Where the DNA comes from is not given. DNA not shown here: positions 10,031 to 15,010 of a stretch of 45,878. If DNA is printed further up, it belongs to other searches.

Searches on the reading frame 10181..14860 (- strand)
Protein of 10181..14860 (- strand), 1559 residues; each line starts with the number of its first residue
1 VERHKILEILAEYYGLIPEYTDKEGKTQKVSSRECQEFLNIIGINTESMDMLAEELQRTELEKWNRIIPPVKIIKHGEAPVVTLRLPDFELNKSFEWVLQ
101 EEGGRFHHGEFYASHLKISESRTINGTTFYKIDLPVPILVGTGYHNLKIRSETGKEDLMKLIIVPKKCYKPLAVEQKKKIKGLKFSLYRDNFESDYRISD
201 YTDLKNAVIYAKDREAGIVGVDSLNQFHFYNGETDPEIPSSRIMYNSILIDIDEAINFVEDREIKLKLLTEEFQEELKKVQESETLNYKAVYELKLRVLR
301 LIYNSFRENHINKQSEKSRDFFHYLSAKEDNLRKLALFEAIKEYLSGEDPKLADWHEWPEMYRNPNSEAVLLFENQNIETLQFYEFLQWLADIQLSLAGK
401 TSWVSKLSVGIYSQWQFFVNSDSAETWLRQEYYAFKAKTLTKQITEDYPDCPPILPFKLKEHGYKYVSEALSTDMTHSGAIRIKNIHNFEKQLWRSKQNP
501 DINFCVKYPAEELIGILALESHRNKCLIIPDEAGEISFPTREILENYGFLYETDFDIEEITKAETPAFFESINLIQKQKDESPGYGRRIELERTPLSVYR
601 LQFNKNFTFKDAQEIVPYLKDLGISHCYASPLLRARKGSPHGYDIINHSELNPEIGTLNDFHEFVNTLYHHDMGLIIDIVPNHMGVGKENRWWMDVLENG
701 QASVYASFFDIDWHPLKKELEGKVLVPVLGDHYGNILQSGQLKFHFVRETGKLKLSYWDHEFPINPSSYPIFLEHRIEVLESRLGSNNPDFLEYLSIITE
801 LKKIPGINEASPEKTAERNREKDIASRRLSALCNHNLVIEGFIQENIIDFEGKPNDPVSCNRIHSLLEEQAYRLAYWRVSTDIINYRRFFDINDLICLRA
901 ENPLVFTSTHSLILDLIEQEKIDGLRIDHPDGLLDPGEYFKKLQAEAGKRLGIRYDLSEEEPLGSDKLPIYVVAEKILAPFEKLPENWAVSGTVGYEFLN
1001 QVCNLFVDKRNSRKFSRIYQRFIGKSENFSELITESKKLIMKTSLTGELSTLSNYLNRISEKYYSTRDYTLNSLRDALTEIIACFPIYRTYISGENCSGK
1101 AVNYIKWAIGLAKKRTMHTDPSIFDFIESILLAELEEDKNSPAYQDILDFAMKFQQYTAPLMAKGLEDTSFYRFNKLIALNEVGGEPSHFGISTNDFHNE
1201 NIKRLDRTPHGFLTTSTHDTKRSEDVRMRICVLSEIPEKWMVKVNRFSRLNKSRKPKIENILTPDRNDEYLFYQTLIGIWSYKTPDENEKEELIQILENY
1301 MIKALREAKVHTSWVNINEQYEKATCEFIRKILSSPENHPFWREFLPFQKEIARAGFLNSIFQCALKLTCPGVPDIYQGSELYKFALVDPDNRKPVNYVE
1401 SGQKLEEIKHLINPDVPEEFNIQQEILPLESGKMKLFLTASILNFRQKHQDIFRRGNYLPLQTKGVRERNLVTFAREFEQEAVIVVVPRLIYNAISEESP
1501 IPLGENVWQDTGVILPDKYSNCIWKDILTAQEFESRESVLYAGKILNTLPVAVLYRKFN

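Call 12: search_protein_families(library=pfam, proteins=[window:10181-14860:-])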
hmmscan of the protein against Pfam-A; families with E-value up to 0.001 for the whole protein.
window:10181-14860:- (1559 aa): 3 families
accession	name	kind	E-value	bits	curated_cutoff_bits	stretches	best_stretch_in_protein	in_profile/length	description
PF02446.23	Glyco_hydro_77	-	2.6e-36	125.9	25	1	193-550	7-345/465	4-alpha-glucanotransferase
PF00128.31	Alpha-amylase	-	6.5e-18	65.6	22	1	616-721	25-122/446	Alpha amylase, catalytic domain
PF21226.3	MalQ_N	-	1.4e-11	45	24.1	1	68-165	1-91/91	MalQ N-terminal beta sandwich domain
